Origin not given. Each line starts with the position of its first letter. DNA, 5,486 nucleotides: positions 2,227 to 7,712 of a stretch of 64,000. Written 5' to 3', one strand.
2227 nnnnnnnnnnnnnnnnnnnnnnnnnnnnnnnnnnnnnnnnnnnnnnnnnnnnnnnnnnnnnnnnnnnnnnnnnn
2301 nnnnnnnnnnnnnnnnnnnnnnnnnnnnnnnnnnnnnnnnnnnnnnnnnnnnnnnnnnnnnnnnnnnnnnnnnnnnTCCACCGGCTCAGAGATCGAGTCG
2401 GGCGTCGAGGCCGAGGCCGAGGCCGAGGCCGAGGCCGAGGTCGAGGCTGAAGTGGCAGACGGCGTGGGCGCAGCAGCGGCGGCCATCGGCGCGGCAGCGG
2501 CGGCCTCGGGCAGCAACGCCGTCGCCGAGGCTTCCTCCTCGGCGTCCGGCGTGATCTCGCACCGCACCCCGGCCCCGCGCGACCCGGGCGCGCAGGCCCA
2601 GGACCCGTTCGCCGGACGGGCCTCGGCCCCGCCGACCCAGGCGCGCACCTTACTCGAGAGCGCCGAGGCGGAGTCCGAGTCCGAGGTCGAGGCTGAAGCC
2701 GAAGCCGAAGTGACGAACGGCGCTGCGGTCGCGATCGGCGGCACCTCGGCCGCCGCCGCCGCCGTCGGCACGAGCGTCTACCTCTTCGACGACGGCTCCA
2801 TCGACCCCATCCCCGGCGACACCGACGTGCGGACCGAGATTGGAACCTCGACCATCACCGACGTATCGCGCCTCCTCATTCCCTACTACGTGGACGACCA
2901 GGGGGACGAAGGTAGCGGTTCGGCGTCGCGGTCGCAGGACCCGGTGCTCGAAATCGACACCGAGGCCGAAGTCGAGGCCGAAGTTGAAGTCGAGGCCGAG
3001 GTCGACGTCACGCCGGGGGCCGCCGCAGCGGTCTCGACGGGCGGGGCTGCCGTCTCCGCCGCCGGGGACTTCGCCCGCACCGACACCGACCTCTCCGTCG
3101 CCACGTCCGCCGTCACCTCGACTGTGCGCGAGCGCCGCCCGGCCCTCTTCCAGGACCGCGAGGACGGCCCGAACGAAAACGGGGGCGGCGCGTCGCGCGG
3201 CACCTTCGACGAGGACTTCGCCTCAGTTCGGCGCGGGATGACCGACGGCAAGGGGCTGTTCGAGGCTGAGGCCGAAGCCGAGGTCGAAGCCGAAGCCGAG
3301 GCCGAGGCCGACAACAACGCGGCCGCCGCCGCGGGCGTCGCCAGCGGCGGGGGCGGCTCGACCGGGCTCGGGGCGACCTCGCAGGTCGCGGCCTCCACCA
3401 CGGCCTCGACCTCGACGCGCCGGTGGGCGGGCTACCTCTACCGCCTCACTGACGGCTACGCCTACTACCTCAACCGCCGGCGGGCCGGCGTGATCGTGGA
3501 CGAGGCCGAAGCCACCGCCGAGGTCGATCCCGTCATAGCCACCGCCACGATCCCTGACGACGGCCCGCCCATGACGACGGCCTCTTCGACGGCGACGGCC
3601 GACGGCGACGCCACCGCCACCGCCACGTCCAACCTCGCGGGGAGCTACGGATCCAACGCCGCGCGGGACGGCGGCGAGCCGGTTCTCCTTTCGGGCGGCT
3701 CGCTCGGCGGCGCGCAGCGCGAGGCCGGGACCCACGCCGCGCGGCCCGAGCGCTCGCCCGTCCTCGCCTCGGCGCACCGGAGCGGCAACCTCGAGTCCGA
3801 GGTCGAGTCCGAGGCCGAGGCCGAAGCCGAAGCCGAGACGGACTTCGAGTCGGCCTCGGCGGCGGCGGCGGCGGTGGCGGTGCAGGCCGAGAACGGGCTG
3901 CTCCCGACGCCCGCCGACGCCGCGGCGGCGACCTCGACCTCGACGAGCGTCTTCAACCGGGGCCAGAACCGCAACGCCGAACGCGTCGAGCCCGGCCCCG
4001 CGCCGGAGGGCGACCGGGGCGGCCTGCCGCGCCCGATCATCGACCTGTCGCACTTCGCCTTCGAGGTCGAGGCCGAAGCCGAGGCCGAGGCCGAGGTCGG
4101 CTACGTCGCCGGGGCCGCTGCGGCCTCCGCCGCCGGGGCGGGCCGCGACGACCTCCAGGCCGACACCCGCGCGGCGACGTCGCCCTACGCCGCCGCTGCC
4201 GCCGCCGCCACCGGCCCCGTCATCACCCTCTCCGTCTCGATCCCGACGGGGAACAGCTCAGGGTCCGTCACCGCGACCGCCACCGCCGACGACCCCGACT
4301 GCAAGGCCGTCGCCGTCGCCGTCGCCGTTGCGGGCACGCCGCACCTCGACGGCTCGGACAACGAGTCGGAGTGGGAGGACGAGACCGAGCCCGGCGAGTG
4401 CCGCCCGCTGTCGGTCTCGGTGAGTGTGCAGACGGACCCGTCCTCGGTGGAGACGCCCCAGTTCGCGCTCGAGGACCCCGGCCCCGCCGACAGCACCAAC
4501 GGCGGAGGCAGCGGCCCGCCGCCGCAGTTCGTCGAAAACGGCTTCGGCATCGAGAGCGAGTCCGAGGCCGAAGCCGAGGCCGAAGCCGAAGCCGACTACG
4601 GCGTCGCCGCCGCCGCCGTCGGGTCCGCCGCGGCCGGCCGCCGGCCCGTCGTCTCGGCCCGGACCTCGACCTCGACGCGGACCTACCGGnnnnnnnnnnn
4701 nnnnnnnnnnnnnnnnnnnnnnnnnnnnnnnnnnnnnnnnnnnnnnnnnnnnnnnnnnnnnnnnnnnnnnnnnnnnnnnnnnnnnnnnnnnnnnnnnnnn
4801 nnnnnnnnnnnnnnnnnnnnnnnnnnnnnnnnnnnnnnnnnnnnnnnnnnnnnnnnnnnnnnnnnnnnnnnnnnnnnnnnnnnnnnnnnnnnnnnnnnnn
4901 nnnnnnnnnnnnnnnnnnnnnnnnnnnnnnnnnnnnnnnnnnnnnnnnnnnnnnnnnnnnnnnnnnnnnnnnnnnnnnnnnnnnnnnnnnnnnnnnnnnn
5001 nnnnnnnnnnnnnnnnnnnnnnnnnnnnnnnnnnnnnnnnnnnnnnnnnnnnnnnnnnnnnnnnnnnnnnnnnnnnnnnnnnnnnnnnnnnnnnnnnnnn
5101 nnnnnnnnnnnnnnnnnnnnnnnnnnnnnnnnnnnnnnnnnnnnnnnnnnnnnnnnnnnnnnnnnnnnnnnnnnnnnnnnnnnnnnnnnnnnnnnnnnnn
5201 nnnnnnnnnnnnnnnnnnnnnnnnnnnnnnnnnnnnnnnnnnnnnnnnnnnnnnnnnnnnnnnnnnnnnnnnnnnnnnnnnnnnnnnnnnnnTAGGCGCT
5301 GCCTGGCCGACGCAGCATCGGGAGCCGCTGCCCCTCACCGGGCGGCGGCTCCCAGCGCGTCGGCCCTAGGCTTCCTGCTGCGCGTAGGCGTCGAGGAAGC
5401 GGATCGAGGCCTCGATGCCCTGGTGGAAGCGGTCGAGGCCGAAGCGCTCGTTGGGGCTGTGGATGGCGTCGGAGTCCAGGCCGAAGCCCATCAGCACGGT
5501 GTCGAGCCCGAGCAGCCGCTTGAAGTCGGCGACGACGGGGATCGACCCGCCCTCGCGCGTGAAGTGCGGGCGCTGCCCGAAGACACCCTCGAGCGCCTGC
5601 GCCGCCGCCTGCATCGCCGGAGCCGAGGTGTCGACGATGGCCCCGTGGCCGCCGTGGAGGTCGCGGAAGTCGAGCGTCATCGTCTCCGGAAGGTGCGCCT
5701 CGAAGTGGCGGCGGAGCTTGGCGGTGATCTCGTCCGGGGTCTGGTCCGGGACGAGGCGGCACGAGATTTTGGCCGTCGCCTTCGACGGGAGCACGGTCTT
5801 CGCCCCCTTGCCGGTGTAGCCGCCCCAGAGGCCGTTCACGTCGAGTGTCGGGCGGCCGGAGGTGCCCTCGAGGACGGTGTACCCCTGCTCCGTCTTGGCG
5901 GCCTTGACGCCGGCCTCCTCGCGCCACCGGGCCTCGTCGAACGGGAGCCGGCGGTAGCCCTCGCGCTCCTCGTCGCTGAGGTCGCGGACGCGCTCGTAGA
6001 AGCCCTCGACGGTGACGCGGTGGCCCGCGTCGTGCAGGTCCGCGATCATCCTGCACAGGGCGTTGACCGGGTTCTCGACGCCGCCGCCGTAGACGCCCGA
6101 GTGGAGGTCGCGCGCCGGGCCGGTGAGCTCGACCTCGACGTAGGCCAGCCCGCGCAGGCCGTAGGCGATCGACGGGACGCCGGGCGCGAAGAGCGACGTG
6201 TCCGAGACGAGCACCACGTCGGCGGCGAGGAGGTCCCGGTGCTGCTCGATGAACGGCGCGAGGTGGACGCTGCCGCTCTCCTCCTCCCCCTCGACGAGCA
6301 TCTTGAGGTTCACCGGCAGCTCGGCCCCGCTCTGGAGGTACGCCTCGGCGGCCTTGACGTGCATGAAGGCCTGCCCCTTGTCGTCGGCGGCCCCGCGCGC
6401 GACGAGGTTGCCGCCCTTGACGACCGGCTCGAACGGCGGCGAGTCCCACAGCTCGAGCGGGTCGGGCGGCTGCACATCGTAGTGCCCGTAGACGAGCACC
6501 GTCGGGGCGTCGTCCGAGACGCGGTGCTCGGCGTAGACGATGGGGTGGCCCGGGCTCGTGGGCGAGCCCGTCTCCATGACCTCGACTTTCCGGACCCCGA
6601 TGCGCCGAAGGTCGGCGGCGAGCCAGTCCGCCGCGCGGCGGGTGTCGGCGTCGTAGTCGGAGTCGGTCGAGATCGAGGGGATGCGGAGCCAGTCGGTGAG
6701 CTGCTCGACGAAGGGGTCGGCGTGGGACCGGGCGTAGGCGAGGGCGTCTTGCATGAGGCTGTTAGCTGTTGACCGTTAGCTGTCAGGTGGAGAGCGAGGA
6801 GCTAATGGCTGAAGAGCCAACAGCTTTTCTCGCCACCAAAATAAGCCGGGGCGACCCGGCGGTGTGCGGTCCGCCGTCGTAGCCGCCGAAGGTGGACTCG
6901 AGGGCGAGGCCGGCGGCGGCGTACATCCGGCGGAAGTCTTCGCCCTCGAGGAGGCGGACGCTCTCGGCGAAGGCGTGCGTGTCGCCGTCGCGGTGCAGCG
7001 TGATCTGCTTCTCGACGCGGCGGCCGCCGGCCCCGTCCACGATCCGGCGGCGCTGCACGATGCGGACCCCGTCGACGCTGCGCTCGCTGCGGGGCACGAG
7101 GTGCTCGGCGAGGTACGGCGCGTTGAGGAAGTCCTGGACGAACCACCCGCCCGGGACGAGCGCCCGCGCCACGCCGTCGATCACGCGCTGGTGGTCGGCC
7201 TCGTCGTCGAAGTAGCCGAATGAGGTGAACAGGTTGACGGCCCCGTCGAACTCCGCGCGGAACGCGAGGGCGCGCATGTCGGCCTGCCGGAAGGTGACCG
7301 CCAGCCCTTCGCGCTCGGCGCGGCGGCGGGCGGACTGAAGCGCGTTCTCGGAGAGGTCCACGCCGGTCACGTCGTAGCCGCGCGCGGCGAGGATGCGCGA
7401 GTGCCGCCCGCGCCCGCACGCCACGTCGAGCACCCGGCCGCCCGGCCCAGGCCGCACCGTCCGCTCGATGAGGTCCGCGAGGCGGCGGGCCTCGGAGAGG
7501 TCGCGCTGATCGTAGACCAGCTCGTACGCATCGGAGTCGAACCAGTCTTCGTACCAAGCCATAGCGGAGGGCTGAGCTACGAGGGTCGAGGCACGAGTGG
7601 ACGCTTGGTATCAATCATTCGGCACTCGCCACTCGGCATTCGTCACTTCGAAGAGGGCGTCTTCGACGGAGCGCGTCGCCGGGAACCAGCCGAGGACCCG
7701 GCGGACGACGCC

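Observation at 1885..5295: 1136-aa T9SS cargo built from alternating (Glu-Ala)n tracts and poly-Ala/Gly blocks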

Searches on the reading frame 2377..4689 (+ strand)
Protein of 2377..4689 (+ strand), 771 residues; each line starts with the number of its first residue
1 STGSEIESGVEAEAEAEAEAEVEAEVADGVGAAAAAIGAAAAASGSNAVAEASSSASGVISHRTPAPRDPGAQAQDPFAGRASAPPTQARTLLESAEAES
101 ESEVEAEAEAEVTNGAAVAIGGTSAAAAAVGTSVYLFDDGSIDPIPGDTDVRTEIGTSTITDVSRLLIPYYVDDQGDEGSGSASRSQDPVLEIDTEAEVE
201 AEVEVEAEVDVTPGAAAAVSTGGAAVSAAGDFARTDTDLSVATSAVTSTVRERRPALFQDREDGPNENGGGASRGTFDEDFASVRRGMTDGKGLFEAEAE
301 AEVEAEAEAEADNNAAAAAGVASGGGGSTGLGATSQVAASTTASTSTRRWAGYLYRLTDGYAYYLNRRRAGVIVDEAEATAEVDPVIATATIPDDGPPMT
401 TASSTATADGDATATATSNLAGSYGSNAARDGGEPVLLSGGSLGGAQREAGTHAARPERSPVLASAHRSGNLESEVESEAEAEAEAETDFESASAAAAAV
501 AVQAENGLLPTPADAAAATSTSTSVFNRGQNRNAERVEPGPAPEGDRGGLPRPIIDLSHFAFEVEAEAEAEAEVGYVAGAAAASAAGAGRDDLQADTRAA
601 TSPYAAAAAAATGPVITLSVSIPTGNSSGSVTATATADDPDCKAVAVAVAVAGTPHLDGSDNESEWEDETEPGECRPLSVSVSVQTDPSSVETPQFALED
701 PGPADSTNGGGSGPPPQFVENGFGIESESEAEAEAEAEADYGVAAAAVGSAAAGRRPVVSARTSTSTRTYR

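Call 49: predict_structure(alignment_id=A2)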
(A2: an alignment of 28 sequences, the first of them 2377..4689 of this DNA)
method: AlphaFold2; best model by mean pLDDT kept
length: 771 residues; sequences in the alignment: 28
mean_pLDDT: 58.6   pTM: 0.68
mean pLDDT of the five models: 58.6, 52.9, 51.3, 48.0, 47.2
residues with pLDDT >= 90: 62; 70-90: 198; 50-70: 207; < 50: 304
segments of 3 or more residues with pLDDT < 50: 1-12, 63-97, 134-150, 165-196, 252-294, 358-375, 377-379, 385-414, 419-471, 532-536, 539-552, 694-723
pLDDT, mean of each block of 10 residues (from residue 1): 32 55 65 63 56 59 41 28 29 41 67 72 55 44 41 57 46 28 29 43 75 80 70 61 65 44 33 34 33 51 89 85 71 63 70 48 37 45 48 42 41 48 35 29 24 25 32 70 90 88 70 74 68 49 45 54 83 84 90 86 88 90 76 89 88 65 78 72 75 44 36 39 64 90 85 84 72 39
secondary structure, 60 per line:
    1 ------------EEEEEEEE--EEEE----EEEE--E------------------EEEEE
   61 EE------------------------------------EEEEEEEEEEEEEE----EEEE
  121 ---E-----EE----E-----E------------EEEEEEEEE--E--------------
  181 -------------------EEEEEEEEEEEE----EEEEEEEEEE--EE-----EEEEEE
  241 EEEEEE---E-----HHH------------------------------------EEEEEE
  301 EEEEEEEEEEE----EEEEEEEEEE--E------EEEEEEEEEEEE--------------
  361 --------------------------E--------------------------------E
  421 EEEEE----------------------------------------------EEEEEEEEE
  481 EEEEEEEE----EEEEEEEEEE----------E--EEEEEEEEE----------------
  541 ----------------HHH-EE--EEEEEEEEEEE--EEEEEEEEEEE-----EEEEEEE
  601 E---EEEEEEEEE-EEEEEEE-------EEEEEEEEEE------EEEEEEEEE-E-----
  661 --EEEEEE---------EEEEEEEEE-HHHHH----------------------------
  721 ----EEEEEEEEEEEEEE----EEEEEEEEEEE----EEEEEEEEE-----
elements in order (helices of 4 or more, strands of 3 or more residues): E13-20 E23-26 E31-34 E56-62 E99-112 E117-120 E155-163 E200-211 E216-225 E235-246 E295-311 E316-325 E335-346 E420-425 E472-488 E493-502 E516-524 E565-575 E578-588 E594-601 E605-613 E615-621 E629-638 E645-653 E663-668 E678-686 H688-692 E725-738 E743-753 E758-766

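Call 51: fold_search(model_id=the predicted structure, library=pdb)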
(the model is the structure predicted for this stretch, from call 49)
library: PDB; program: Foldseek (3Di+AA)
matches with E <= 10: 76; with E <= 0.001: 0
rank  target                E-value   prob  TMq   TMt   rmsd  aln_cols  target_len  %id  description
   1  9u4u_A                2.0e+00  0.01  0.04  0.11  21.0       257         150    5  Structure of the functional amyloid FapC from Pseudomonas sp.UK4 (released 2025-08-06)
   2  8f8q_G                2.5e+00  0.05  0.04  0.08  16.2        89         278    8  Cryo-EM structure of the CapZ-capped barbed end of F-actin (released 2023-06-07)
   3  9wyd_C                2.8e+00  0.04  0.06  0.16   8.4        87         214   13  Crystal structure of HAstV8 spike and FcRn (released 2026-02-11)
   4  4oia_B                2.9e+00  0.01  0.04  0.08  22.0       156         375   10  Crystal Structure of ICAM-5 D1-D4 ectodomain fragment, Space Group P4322 (released 2014-07-16)
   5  3aaa_B                3.3e+00  0.06  0.05  0.12  16.7        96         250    8  Crystal Structure of Actin capping protein in complex with V-1 (released 2010-08-04)
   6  2oz4_A                3.4e+00  0.02  0.04  0.10  22.0       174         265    7  Structural Plasticity in IgSF Domain 4 of ICAM-1 Mediates Cell Surface Dimerization (released 2007-10-16)
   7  9y9m_Y                3.6e+00  0.02  0.05  0.10  18.1        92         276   10  Capping protein bound to the barbed end of cofilactin (released 2026-03-04)
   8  9n9j_6                3.8e+00  0.03  0.05  0.18  12.1        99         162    8  Structure of a GRP94 folding intermediate engaged with a CCDC134- and FKBP11-bound secretory translocon (released 2025-11-19)
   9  7rk1_A                3.8e+00  0.03  0.06  0.15  10.5        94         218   12  Crystal structure of the human astrovirus serotype 8 capsid spike in complex with scFv 3E8, an astrovirus-neutralizing (released 2021-10-13)
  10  4zf5_B                4.0e+00  0.01  0.04  0.12  18.2       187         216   12  Crystal structure of Green Fluorescent Protein (GFP); S65T, Y66(Cl2Y), H148D; circular permutant ( 50-51) (released 2015-06-10)
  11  8b0g_C                4.2e+00  0.02  0.03  0.04  30.0        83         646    7  2C9, C5b9-CD59 structure (released 2023-02-22)
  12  4bd4_E                4.4e+00  0.08  0.06  0.31  11.6       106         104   11  Monomeric Human Cu,Zn Superoxide dismutase, loops IV and VII deleted, apo form, mutant H43F (released 2013-02-27)
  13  7rk2_A                4.4e+00  0.02  0.06  0.15  10.7        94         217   11  Crystal structure of the human astrovirus serotype 8 capsid spike in complex with scFv 2D9, an astrovirus-neutralizing (released 2021-10-13)
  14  7e1y_A                4.6e+00  0.06  0.07  0.10   6.2        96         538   10  Staphylothermus marinus amylopullulanase -SmApu (released 2022-02-09)
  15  8p94_U                4.6e+00  0.01  0.04  0.07  18.7        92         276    9  Cryo-EM structure of cortactin stabilized Arp2/3-complex nucleated actin branches (released 2024-01-03)
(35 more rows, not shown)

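Call 57: fold_search(model_id=the predicted structure, library=viral)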
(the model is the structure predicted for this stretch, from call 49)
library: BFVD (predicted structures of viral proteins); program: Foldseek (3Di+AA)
matches with E <= 10: 110; with E <= 0.001: 0
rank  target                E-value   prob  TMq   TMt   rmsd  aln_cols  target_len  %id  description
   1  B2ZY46                7.8e-02  0.02  0.04  0.05  39.6       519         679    9  Rhamnogalacturonase A/B/Epimerase-like pectate lyase domain-containing protein [Ralstonia phage phiRSL1]
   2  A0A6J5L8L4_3          3.6e-01  0.02  0.05  0.04  46.7       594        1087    8  Uncharacterized protein [uncultured Caudovirales phage]
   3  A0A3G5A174            4.0e-01  0.07  0.08  0.27  19.0       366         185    6  Uncharacterized protein [Harvfovirus sp.]
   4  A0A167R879            6.2e-01  0.02  0.07  0.06  52.7       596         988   11  Collagen-like protein 2 [Powai lake megavirus]
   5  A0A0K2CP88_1          6.2e-01  0.01  0.04  0.04  32.5       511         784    8  Carbohydrate-binding module family 96 domain-containing protein [Brevibacillus phage SecTim467]
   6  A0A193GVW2            6.5e-01  0.08  0.06  0.15  17.0       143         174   10  Deoxyuridine triphosphatase [Human herpesvirus 1]
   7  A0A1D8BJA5            8.3e-01  0.13  0.06  0.11  12.7        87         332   11  SIFV.gp53-like protein [Sulfolobus islandicus filamentous virus 2]
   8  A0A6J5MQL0            8.3e-01  0.07  0.04  0.16  20.2       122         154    8  Uncharacterized protein [uncultured Caudovirales phage]
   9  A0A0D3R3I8            9.6e-01  0.02  0.04  0.09  21.6       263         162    8  Pentapeptide repeat-containing protein [Testudo hermanni ranavirus]
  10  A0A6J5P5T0            1.0e+00  0.01  0.05  0.06  37.0       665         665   12  Uncharacterized protein [uncultured Caudovirales phage]
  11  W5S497                1.1e+00  0.01  0.04  0.08  22.8       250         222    8  Uncharacterized protein [Pithovirus sibericum]
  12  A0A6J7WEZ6            1.2e+00  0.01  0.05  0.10  28.4       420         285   11  Uncharacterized protein [uncultured Caudovirales phage]
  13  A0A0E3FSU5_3          1.2e+00  0.00  0.03  0.03  46.2       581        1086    9  Baseplate wedge initiator [Synechococcus phage ACG-2014f]
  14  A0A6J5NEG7            1.3e+00  0.00  0.05  0.03  32.1       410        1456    6  Uncharacterized protein [uncultured Caudovirales phage]
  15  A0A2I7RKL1            1.6e+00  0.08  0.04  0.24   7.3        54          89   17  (no name in the UniProt tables at hand)
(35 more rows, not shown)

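Call 58: search_solved_structures(query=A2, max_evalue=1)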
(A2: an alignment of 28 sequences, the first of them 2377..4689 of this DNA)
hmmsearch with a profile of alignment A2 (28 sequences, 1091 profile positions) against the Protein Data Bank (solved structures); distinct sequences matched with E-value up to 1: 24.
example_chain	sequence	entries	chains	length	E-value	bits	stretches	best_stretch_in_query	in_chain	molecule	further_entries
9p6c_A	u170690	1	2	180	0.00054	21.6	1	918-1004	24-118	Hemolysin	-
9p0c_A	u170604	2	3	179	0.004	18.7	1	925-1004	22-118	Hemolysin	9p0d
9cse_A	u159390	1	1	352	0.0077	17.7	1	893-1046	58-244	Large adhesion protein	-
5cvw_A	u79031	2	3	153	0.008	17.7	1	922-1004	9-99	Bifunctional hemolysin/adenylate cyclase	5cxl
6sus_A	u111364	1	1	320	0.0093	17.5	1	922-1004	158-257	Bifunctional hemolysin/adenylate cyclase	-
7on1_e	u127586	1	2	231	0.024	16.1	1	587-639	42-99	BJ4_G0007000.mRNA.1.CDS.1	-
6uph_A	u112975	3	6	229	0.03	15.8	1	587-639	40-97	Histone H3-like centromeric protein CSE4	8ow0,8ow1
2ml1_A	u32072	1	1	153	0.032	15.7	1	924-1000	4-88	Poly(beta-D-mannuronate) C5 epimerase 6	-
2agm_A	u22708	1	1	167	0.063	14.7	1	923-999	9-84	Poly(beta-D-mannuronate) C5 epimerase 4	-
5h1s_T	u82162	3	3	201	0.076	14.4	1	617-639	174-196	50S ribosomal protein L21, chloroplastic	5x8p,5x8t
5mlc_T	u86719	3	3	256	0.11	13.9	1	617-639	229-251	50S ribosomal protein L21, chloroplastic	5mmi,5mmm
4v61_BT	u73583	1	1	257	0.11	13.9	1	617-639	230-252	Ribosomal Protein L21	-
8fek_A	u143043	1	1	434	0.29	12.5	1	713-890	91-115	PBP cyclase Ulm16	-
3hbv_P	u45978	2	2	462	0.56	11.6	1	923-976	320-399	Secreted protease C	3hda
3hbu_P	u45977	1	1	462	0.57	11.6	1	923-976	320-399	Secreted protease C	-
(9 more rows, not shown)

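Call 79: find_homologous_proteins(query=A2, max_evalue=1e-10)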
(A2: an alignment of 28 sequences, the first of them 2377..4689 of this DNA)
Query A2 (28 sequences) (771 aa, profile of the alignment): 43 proteins with E <= 1e-10 among 8000 candidates.
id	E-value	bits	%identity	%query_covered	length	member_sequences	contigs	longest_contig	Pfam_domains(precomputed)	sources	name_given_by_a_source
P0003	0.0e+0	1207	44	33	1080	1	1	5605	-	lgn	-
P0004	0.0e+0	1197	44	39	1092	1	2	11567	-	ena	-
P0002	0.0e+0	1179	45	62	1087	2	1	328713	-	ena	-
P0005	0.0e+0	1167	41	72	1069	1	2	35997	-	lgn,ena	-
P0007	0.0e+0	1124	45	60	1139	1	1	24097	-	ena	-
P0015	0.0e+0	1109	38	47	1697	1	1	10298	PF17963.8,PF17892.8,PF05345.19,PF00353.26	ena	-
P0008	0.0e+0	1105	44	52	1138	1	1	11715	-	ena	-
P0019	0.0e+0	1083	45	35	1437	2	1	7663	PF00353.26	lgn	-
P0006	0.0e+0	1071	52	34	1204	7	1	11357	-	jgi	-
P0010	0.0e+0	1068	54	27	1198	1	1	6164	-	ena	-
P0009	0.0e+0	1056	54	31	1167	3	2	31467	-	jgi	-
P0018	0.0e+0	1048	45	30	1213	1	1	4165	PF00353.26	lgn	-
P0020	0.0e+0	1042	-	-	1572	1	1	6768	PF17963.8,PF17892.8,PF17803.8,PF00353.26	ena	-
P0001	3.4e-296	1004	56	48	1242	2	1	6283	-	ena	-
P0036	5.5e-276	937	46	20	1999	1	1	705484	PF17963.8,PF17892.8,PF17803.8,PF00353.26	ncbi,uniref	ncbi:tandem-95 repeat protein [Yoonia sp. 208BN28-4]|uniref:tandem-95 repeat protein n=1 Tax=Yoonia 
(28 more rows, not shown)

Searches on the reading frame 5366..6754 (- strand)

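Call 70: search_protein_families(library=pfam, proteins=[window:5366-6754:-], max_evalue=0.0001)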
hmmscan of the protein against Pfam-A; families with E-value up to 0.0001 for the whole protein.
window:5366-6754:- (462 aa): 2 families
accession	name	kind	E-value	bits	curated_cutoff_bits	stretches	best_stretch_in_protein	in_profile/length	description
PF01546.33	Peptidase_M20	-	5e-31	108.7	24.6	1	87-454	1-204/206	Peptidase family M20/M25/M40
PF07687.19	M20_dimer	-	6.6e-19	68.3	21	1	198-358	1-106/107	Peptidase dimerisation domain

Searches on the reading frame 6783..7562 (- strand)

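Call 70: search_protein_families(library=pfam, proteins=[window:6783-7562:-], max_evalue=0.0001)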
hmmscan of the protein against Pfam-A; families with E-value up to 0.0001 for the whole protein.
window:6783-7562:- (259 aa): 11 families
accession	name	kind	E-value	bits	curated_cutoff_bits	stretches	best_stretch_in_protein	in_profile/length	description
PF13649.12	Methyltransf_25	-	1.2e-22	80.8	27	1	44-139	1-97/97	Methyltransferase domain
PF08241.18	Methyltransf_11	-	4.3e-19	69.4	21.2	1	45-142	1-94/95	Methyltransferase domain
PF13847.12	Methyltransf_31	-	3.6e-17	62.8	27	1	41-144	4-111/145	Methyltransferase domain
PF13489.12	Methyltransf_23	-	2.7e-12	47.2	27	1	25-221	6-161/164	Methyltransferase domain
PF08242.18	Methyltransf_12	-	3.6e-11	44.1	30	1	45-141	1-98/98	Methyltransferase domain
PF03848.20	TehB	-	4.2e-10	39.8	20.4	1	35-139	28-128/193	Tellurite resistance protein TehB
PF01209.24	Ubie_methyltran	-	2.4e-08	34.1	20.1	1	25-142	32-150/233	ubiE/COQ5 methyltransferase family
PF02353.26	CMAS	-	4.3e-07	30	27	1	20-142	41-163/273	Mycolic acid cyclopropane synthetase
PF05724.17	TPMT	-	2e-06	28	26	1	27-84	25-81/218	Thiopurine S-methyltransferase (TPMT)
PF05175.20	MTS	-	2.7e-06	27.6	23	1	40-107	31-101/170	Methyltransferase small domain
PF05401.17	NodS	-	2e-05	24.9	24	1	24-129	27-130/201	Nodulation protein S (NodS)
